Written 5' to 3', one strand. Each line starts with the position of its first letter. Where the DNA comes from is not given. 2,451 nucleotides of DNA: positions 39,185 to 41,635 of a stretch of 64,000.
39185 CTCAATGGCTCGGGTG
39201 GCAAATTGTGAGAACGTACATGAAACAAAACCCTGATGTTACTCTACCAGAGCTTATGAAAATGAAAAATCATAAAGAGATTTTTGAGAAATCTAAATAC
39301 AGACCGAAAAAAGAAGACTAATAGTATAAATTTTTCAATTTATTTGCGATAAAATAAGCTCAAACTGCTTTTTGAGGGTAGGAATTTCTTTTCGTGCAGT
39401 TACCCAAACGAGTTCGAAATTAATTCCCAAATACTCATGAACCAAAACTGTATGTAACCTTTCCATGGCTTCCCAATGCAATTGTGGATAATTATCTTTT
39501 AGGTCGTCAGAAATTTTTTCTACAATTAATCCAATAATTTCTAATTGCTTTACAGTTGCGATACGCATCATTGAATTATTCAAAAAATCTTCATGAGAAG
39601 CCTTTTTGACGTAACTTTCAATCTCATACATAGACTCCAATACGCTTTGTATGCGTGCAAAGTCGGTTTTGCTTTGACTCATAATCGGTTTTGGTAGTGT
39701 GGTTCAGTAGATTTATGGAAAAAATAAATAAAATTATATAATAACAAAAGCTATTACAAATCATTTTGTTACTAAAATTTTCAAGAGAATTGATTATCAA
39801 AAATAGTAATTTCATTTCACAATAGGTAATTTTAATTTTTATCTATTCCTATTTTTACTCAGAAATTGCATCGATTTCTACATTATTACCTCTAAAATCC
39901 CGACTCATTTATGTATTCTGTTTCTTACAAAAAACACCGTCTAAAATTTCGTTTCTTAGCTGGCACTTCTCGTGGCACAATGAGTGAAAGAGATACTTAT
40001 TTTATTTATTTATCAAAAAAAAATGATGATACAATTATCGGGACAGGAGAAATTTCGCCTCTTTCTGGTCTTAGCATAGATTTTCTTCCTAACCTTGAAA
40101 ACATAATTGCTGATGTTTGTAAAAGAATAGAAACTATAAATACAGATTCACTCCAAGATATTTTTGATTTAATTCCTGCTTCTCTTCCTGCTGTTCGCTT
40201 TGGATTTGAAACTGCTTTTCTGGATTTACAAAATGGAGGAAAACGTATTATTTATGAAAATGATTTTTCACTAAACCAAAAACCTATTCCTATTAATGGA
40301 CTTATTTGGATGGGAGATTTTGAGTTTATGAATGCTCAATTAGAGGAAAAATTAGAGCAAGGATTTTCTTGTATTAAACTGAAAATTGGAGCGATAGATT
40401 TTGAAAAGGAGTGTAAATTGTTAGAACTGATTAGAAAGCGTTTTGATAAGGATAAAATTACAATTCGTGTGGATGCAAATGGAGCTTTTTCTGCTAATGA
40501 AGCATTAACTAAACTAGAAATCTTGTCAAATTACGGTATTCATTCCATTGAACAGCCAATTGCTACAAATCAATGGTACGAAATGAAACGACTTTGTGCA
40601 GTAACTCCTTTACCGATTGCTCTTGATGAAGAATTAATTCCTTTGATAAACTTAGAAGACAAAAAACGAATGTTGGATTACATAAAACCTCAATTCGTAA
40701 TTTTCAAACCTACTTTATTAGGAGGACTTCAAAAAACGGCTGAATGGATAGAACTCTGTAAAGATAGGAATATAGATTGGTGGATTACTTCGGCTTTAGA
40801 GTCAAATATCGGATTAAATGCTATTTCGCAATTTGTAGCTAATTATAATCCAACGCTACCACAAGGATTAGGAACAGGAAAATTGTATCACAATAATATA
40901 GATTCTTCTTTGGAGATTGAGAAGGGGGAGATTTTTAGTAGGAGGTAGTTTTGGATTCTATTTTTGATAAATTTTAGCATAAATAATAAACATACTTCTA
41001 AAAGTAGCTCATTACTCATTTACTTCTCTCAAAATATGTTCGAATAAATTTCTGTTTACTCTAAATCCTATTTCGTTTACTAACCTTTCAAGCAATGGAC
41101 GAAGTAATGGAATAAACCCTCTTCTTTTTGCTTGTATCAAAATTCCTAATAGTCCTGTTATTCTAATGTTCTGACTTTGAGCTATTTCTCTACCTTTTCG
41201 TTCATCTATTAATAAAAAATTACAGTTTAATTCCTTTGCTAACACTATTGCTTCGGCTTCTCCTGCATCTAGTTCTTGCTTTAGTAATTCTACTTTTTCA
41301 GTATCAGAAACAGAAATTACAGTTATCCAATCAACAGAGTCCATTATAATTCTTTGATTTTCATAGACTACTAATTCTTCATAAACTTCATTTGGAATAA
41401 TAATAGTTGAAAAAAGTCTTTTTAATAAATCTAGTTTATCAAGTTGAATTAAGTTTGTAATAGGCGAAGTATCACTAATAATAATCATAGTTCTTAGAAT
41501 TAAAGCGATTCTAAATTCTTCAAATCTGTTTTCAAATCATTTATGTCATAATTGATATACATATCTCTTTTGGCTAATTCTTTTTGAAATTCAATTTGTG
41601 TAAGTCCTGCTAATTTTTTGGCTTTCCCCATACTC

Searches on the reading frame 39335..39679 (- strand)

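Call 76: search_protein_families(library=pfam, proteins=[window:39335-39679:-], max_evalue=0.01)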
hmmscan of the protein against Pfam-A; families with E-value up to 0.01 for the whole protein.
window:39335-39679:- (114 aa): 1 family
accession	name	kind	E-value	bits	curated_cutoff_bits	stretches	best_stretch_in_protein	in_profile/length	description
PF01934.22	HepT-like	-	1.4e-17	64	23.5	1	14-107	2-118/120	Ribonuclease HepT-like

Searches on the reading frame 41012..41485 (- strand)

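Call 76: search_protein_families(library=pfam, proteins=[window:41012-41485:-], max_evalue=0.01)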
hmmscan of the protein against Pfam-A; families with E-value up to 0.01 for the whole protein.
window:41012-41485:- (157 aa): 2 families
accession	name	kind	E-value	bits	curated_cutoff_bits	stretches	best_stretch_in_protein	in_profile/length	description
PF11848.13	DUF3368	-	8.6e-15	54.8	27.3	1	109-155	1-46/46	Domain of unknown function (DUF3368)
PF20698.3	PIN-TPR-GreABC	-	1.2e-05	26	27.8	0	5-40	3-38/138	PIN domain associated with the TPR-GreAB-C-PIN system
